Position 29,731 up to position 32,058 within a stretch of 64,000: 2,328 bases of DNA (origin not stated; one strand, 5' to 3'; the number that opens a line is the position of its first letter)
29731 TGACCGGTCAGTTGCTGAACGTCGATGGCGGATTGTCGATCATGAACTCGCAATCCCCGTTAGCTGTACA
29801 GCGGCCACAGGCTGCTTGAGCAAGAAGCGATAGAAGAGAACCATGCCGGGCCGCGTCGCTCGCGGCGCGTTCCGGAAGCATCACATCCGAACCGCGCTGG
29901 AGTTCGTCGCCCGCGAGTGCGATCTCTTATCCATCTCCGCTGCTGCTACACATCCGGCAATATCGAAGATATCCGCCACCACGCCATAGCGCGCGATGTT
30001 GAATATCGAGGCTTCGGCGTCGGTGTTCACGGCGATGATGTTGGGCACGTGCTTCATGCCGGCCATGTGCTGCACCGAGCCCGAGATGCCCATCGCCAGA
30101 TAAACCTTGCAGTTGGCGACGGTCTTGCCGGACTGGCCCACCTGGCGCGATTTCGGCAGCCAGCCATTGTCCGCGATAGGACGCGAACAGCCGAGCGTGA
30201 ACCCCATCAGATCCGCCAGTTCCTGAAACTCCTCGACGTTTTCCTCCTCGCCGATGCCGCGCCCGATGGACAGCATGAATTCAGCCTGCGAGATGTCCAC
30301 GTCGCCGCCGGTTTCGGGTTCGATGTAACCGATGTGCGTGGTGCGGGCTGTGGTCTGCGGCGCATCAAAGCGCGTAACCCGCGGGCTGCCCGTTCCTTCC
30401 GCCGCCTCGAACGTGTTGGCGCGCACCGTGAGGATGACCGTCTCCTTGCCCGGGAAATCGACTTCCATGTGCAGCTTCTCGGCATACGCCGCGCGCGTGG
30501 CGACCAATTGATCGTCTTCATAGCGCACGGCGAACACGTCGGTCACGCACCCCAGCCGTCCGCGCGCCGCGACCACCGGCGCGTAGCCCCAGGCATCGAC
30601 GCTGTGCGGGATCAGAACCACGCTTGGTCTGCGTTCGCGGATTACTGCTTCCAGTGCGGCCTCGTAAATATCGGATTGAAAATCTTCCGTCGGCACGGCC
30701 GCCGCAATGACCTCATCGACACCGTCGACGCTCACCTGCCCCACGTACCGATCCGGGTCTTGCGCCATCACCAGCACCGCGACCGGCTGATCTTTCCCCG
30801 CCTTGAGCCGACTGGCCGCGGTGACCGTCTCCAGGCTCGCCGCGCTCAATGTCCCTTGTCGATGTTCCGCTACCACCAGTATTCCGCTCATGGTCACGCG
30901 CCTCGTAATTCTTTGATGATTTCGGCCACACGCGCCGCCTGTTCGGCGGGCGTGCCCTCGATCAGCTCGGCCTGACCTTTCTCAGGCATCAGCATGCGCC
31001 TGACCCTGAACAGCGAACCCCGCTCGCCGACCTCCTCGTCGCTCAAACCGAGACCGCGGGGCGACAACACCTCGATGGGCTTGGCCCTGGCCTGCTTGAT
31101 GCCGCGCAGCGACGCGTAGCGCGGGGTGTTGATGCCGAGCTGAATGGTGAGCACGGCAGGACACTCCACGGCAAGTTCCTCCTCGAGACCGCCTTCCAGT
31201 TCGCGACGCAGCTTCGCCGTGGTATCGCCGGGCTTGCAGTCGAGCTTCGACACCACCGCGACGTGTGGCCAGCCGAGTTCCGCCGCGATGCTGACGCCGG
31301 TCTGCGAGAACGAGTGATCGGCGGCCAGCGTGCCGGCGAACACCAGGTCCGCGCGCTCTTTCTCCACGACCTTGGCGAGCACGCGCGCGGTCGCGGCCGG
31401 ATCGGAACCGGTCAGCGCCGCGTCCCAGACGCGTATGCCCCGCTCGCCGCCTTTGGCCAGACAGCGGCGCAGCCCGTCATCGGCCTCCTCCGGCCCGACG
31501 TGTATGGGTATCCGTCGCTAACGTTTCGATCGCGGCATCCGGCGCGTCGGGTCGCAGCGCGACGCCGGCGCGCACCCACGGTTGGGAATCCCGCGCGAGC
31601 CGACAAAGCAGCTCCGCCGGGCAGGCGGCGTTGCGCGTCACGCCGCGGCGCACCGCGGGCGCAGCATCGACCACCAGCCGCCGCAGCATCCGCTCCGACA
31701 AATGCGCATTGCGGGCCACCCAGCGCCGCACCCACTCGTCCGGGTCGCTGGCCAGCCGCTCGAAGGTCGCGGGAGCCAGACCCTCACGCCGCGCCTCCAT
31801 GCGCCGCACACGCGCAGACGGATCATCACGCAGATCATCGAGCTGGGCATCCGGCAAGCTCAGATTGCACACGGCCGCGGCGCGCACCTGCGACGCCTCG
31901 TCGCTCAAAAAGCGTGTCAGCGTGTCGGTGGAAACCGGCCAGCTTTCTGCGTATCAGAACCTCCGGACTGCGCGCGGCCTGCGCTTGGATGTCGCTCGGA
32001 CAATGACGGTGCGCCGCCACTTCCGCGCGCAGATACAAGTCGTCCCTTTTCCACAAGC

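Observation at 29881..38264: Dimethylglycine-demethylase-like operon (gcvT-like, dgcA-like, dgcB-like, etfBA) in which etfB has lost its 5' end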

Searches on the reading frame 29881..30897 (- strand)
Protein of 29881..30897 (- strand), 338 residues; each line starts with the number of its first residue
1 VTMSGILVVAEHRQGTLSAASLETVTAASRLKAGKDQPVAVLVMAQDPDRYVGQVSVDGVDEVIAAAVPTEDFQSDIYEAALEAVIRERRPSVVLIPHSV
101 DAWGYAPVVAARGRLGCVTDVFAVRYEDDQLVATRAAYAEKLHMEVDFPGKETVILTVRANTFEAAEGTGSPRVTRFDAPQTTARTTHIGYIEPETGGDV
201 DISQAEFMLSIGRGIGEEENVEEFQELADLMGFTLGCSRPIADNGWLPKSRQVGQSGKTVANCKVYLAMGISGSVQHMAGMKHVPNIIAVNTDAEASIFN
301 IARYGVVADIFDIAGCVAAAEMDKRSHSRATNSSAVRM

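Call 6: search_protein_families(library=pfam, proteins=[window:29881-30897:-])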
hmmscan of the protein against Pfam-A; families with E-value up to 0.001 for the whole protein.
window:29881-30897:- (338 aa): 2 families
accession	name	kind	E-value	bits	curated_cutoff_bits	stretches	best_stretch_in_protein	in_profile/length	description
PF00766.25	ETF_alpha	-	1.6e-31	108.5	27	1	201-282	1-81/81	Electron transfer flavoprotein FAD-binding domain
PF01012.27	ETF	-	3.8e-30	105.5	26.7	1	6-180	1-179/181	Electron transfer flavoprotein domain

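Call 12: search_protein_families(library=ncbifam, proteins=[window:29881-30897:-], max_evalue=0.00001)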
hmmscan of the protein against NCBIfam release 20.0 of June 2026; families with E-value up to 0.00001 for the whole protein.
window:29881-30897:- (338 aa): 5 families
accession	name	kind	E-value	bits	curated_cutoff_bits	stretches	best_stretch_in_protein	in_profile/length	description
NF042970.1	AcrlCoAredClosAcrA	equivalog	3.6e-44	151.3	600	2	125-315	154-351/360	acryloyl-CoA reductase electron transfer subunit beta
NF051845.1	EtFlavAlphaProt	equivalog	8.9e-33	113.9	600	1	6-314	93-392/406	electron transfer flavoprotein subunit alpha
NF002889.0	PRK03363.1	equivalog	5.5e-30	104.8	549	1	62-320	51-310/313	electron transfer flavoprotein subunit alpha/FixB family protein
NF008884.0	PRK11916.1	equivalog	1.2e-29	103.7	528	1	43-314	33-303/312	electron transfer flavoprotein subunit alpha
NF038209.1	mft_etfA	equivalog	2.2e-26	92.9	240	1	65-312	47-293/303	mycofactocin-associated electron transfer flavoprotein alpha subunit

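Call 18: search_solved_structures(query=window:29881-30891:-, max_evalue=1e-10, show_alignments=1)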
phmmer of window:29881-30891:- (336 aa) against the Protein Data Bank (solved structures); distinct sequences matched with E-value up to 1e-10: 14.
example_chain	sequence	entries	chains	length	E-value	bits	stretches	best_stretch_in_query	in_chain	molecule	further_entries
3clu_D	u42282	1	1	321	1.7e-112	379.1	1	1-312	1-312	Electron transfer flavoprotein subunit alpha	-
1o94_D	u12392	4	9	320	2.2e-112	378.7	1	3-312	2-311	ELECTRON TRANSFER FLAVOPROTEIN ALPHA-SUBUNIT | ELECTRON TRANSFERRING FLAVOPROTEIN ALPHA-SUBUNIT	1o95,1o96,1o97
3clt_D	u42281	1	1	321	3.7e-112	377.9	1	1-312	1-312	Electron transfer flavoprotein subunit alpha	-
3clr_D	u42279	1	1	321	5.4e-112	377.4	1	1-312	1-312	Electron transfer flavoprotein subunit alpha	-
3cls_D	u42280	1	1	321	7.9e-112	376.9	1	1-312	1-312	Electron transfer flavoprotein subunit alpha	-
7qh2_A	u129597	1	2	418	1.9e-38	135.8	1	3-312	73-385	Lactate dehydrogenase (NAD(+),ferredoxin) subunit LctC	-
5ol2_A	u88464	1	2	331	3.5e-37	131.7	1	1-311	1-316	Electron transfer flavoprotein large subunit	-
6fah_A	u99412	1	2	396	4.6e-37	131.3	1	2-322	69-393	Caffeyl-CoA reductase-Etf complex subunit CarE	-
4kpu_A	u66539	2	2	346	3.1e-35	125.3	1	6-325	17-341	Electron transfer flavoprotein alpha subunit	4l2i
1efv_A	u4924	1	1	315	5.7e-35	124.4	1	2-312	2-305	ELECTRON TRANSFER FLAVOPROTEIN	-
1t9g_R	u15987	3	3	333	1.1e-34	123.5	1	4-312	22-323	Electron transfer flavoprotein alpha-subunit, mitochondrial | Electron transfer flavoprotein alpha-subunit, mitochondrial precursor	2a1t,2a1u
1efp_A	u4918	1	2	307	1.2e-30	110.2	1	90-312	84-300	PROTEIN (ELECTRON TRANSFER FLAVOPROTEIN)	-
7koe_B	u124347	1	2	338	1.8e-29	106.4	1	4-317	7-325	Electron transfer flavoprotein, alpha subunit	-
5ow0_A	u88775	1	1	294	1.9e-29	106.3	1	79-308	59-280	Electron transfer flavoprotein, alpha subunit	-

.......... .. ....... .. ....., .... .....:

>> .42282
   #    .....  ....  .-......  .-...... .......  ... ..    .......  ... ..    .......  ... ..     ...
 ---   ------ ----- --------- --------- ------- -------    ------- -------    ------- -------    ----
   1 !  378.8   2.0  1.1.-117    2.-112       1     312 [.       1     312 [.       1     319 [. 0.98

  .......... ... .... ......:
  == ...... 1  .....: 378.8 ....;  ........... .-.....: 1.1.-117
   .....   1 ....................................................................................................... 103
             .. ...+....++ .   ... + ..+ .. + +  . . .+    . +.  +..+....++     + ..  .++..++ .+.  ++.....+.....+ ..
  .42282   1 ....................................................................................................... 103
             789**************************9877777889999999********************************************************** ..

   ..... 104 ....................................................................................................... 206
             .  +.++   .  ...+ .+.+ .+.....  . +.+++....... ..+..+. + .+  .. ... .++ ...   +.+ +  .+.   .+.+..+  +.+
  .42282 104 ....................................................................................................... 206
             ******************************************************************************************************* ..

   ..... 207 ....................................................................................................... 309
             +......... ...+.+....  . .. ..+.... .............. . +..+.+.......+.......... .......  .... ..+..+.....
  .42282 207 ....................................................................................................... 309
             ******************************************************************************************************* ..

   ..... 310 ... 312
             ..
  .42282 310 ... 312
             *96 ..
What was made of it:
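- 29881..30891 (-): etfA (336 aa as read). Its native C-terminus and stop codon were removed by a 36-bp deletion between GCCGG direct repeats (junction about 29954-29958), leaving a 24-residue read-through tail. It scores 379 bits to the W3A1 ETF alpha subunit, PDB 3CLU_D/1O94_D, aligned 1-312 (call 18).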

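Call 20: find_encoding_contigs(protein=window:29881-30891:-, flank=10000, max_places=8)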
Protein window:29881-30891:- (336 aa): 2 contigs read that carry it; 2 places shown.
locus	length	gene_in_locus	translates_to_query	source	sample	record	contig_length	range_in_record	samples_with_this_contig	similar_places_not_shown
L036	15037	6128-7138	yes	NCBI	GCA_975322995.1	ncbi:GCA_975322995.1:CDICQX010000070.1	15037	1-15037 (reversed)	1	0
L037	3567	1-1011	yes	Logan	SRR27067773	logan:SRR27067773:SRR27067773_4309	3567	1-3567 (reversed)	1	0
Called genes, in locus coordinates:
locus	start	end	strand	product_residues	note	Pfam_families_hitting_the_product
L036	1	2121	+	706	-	?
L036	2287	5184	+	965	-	PF12838:Fer4_7 (weak), PF13183:Fer4_8, PF13187:Fer4_9, PF13237:Fer4_10, PF13484:Fer4_16 (faint), PF02754:CCG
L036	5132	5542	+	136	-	-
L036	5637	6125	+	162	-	PF01012:ETF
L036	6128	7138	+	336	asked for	PF01012:ETF, PF00766:ETF_alpha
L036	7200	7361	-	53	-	PF13561:adh_short_C2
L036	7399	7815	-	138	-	PF02635:DsrE (weak), PF13686:DrsE_2 (faint)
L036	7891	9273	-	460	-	-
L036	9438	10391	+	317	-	PF12852:Cupin_6, PF00165:HTH_AraC (faint), PF12833:HTH_18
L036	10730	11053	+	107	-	PF09694:Gcw_chp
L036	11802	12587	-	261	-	PF00291:PALP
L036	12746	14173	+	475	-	PF00209:SNF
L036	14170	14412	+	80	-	PF26069:DUF8026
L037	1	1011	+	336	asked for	PF01012:ETF, PF00766:ETF_alpha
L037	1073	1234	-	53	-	PF13561:adh_short_C2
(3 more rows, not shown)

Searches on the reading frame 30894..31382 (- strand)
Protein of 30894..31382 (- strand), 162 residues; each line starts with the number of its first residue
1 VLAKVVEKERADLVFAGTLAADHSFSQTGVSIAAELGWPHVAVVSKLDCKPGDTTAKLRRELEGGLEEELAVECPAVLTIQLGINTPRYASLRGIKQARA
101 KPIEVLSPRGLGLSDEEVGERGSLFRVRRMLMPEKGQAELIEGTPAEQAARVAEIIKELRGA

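Call 25: find_encoding_contigs(protein=window:30894-31382:-, flank=10000, max_places=10)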
Protein window:30894-31382:- (162 aa): 1 contig read that carries it; 1 place shown.
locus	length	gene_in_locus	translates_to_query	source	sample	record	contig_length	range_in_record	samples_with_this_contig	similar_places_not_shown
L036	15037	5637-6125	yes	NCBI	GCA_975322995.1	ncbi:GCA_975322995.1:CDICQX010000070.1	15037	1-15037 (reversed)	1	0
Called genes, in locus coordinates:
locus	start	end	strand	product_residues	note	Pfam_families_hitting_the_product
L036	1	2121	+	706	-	?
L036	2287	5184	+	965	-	PF12838:Fer4_7 (weak), PF13183:Fer4_8, PF13187:Fer4_9, PF13237:Fer4_10, PF13484:Fer4_16 (faint), PF02754:CCG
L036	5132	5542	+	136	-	-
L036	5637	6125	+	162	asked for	PF01012:ETF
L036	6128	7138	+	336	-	PF01012:ETF, PF00766:ETF_alpha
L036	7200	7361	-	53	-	PF13561:adh_short_C2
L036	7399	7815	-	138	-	PF02635:DsrE (weak), PF13686:DrsE_2 (faint)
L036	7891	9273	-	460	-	-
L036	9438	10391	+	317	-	PF12852:Cupin_6, PF00165:HTH_AraC (faint), PF12833:HTH_18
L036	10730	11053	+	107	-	PF09694:Gcw_chp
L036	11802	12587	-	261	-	PF00291:PALP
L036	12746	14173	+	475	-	PF00209:SNF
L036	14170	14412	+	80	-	PF26069:DUF8026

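Call 50: list_cluster_members(proteins=[P0001, window:30894-31382:-])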
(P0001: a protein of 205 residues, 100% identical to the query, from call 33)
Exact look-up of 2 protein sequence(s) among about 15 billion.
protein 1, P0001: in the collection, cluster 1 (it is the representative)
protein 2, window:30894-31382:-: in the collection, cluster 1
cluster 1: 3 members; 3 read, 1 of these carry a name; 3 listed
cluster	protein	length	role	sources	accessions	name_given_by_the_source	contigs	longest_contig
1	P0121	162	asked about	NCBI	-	-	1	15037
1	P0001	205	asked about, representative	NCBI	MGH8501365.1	MAG: electron transfer flavoprotein subunit beta/FixA family protein [Gammaproteobacteria ...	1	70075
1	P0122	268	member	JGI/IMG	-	-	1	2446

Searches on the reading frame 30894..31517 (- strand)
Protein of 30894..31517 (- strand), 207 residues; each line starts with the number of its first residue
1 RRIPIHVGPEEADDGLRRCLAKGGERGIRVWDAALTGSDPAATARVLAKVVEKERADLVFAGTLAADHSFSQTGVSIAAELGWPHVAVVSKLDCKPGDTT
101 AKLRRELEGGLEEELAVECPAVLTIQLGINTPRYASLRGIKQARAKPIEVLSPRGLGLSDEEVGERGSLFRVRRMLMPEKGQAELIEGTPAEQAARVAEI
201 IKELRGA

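Call 6: search_protein_families(library=pfam, proteins=[window:30894-31517:-])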
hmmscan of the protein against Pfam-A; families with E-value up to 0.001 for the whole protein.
window:30894-31517:- (207 aa): 1 family
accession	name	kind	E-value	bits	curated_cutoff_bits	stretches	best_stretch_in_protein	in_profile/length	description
PF01012.27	ETF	-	3.2e-28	99.2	26.7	1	5-152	38-177/181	Electron transfer flavoprotein domain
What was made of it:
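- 30894..31500 (-): etfB remnant (about the last 200 of 268 codons) with no usable start codon. Pfam ETF matches from profile position 38 (call 6).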

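Call 12: search_protein_families(library=ncbifam, proteins=[window:30894-31517:-], max_evalue=0.00001)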
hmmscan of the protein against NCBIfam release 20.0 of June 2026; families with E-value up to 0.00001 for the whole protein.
window:30894-31517:- (207 aa): 5 families
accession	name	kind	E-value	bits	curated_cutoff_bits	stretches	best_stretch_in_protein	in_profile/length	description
NF040731.1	flavo_sub_EftB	exception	1.7e-35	122.6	445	1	5-203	59-256/260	electron transfer flavoprotein subunit beta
NF042971.1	AcrlCoAredClosAcrB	equivalog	5.7e-22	78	475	1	5-202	59-261/266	acryloyl-CoA reductase electron transfer subunit gamma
NF002888.0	PRK03359.1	subfamily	8.7e-18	64.6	219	1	17-202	74-253/256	putative electron transfer flavoprotein FixA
TIGR04503.1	mft_etfB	hypoth_equivalog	2.3e-17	63.3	200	1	3-164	53-228/290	mycofactocin-associated electron transfer flavoprotein beta subunit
NF008998.0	PRK12342.1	equivalog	1.3e-14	54.1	338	1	19-201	73-249/254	electron transfer flavoprotein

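Call 33: find_homologous_proteins(query=window:30894-31517:-, max_evalue=1e-40)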
Query window:30894-31517:- (207 aa): 2056 proteins with E <= 1e-40 among 6218 candidates; the best 120 are listed.
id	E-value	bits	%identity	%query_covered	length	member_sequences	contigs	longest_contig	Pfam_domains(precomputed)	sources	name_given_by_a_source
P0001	7.3e-126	436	100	99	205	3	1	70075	PF01012.28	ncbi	ncbi:MAG: electron transfer flavoprotein subunit beta/FixA family protein [Gammaproteobacteria bacte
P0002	8.0e-115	400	92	99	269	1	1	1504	PF01012.28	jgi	jgi:electron transfer flavoprotein beta subunit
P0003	2.3e-101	356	82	99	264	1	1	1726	PF01012.28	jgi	-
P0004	7.9e-101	354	82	99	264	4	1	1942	PF01012.28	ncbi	-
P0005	1.7e-100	353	81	99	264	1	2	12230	PF01012.28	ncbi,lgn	ncbi:MAG: electron transfer flavoprotein subunit beta/FixA family protein [Gammaproteobacteria bacte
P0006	2.1e-100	353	79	99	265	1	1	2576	PF01012.28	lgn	-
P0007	3.1e-100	352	81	99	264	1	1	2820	PF01012.28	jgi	jgi:electron transfer flavoprotein beta subunit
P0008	6.4e-99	348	79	99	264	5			PF01012.28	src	-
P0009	1.8e-98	346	78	99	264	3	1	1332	PF01012.28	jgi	-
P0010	7.5e-98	344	80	99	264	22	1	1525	PF01012.28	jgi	jgi:electron transfer flavoprotein beta subunit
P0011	1.4e-96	340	78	99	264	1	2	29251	PF01012.28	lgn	-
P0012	1.6e-96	340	78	99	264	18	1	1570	PF01012.28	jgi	jgi:electron transfer flavoprotein beta subunit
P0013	8.7e-96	337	75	99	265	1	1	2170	PF01012.28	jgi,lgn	-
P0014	1.5e-95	337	77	99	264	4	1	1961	PF01012.28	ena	-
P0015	1.5e-95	337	76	99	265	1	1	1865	PF01012.28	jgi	jgi:electron transfer flavoprotein beta subunit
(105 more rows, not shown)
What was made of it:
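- Among the 120 best EtfB homologues, lengths are 262-269 aa except this one and two on very short contigs (call 33).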

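Call 35: find_encoding_contigs(protein=P0001, flank=3000, max_places=6)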
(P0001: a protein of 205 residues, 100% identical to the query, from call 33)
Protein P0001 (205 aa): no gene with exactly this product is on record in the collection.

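Call 36: find_encoding_contigs(protein=P0002, flank=3000, max_places=6)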
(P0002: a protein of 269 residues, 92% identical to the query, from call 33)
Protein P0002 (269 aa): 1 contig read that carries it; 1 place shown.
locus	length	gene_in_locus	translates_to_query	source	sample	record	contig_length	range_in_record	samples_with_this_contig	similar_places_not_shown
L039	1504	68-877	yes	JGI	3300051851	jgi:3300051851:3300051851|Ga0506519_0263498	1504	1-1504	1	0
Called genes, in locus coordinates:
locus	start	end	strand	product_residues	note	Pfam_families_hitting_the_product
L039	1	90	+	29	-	?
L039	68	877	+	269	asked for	PF01012:ETF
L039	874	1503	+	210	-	?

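Call 51: find_encoding_contigs(protein=P0122, flank=3000, max_places=5)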
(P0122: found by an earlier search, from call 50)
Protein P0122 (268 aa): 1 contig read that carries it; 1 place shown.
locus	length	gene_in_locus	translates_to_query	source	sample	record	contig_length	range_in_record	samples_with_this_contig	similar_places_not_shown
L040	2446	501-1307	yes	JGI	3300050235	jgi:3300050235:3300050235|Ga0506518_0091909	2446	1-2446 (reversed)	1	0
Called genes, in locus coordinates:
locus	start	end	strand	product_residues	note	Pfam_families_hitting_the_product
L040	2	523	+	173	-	?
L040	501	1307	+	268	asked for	PF01012:ETF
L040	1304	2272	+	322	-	PF01012:ETF, PF00766:ETF_alpha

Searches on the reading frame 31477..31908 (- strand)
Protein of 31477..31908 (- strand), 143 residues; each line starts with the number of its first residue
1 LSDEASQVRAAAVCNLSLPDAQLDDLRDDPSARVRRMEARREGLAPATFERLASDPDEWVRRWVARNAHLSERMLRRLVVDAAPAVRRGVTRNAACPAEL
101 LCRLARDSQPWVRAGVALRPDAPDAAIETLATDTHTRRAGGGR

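Call 6: search_protein_families(library=pfam, proteins=[window:31477-31908:-])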
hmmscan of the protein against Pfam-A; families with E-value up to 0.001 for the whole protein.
window:31477-31908:- (143 aa): 1 family
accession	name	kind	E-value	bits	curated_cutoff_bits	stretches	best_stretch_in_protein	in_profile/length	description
PF01816.23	LRV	-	1.4e-16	60.1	21.6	2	110-133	1-24/26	Leucine rich repeat variant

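Call 26: find_encoding_contigs(protein=window:31477-31887:-, flank=10000, max_places=10)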
Protein window:31477-31887:- (136 aa): 2 contigs read that carry it; 2 places shown.
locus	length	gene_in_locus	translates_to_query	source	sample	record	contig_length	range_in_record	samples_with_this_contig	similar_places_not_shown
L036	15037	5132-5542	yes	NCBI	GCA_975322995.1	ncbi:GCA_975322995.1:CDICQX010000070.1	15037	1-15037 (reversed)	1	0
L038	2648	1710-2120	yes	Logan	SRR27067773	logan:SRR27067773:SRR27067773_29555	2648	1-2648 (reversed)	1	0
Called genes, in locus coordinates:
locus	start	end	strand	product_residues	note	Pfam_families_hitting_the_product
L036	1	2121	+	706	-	?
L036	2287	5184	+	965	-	PF12838:Fer4_7 (weak), PF13183:Fer4_8, PF13187:Fer4_9, PF13237:Fer4_10, PF13484:Fer4_16 (faint), PF02754:CCG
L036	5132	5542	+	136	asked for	-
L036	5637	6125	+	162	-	PF01012:ETF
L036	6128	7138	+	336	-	PF01012:ETF, PF00766:ETF_alpha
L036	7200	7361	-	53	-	PF13561:adh_short_C2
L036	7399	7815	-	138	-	PF02635:DsrE (weak), PF13686:DrsE_2 (faint)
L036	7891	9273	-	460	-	-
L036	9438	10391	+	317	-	PF12852:Cupin_6, PF00165:HTH_AraC (faint), PF12833:HTH_18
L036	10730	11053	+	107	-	PF09694:Gcw_chp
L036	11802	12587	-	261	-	PF00291:PALP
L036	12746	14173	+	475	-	PF00209:SNF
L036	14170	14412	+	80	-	PF26069:DUF8026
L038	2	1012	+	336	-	?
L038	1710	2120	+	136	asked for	-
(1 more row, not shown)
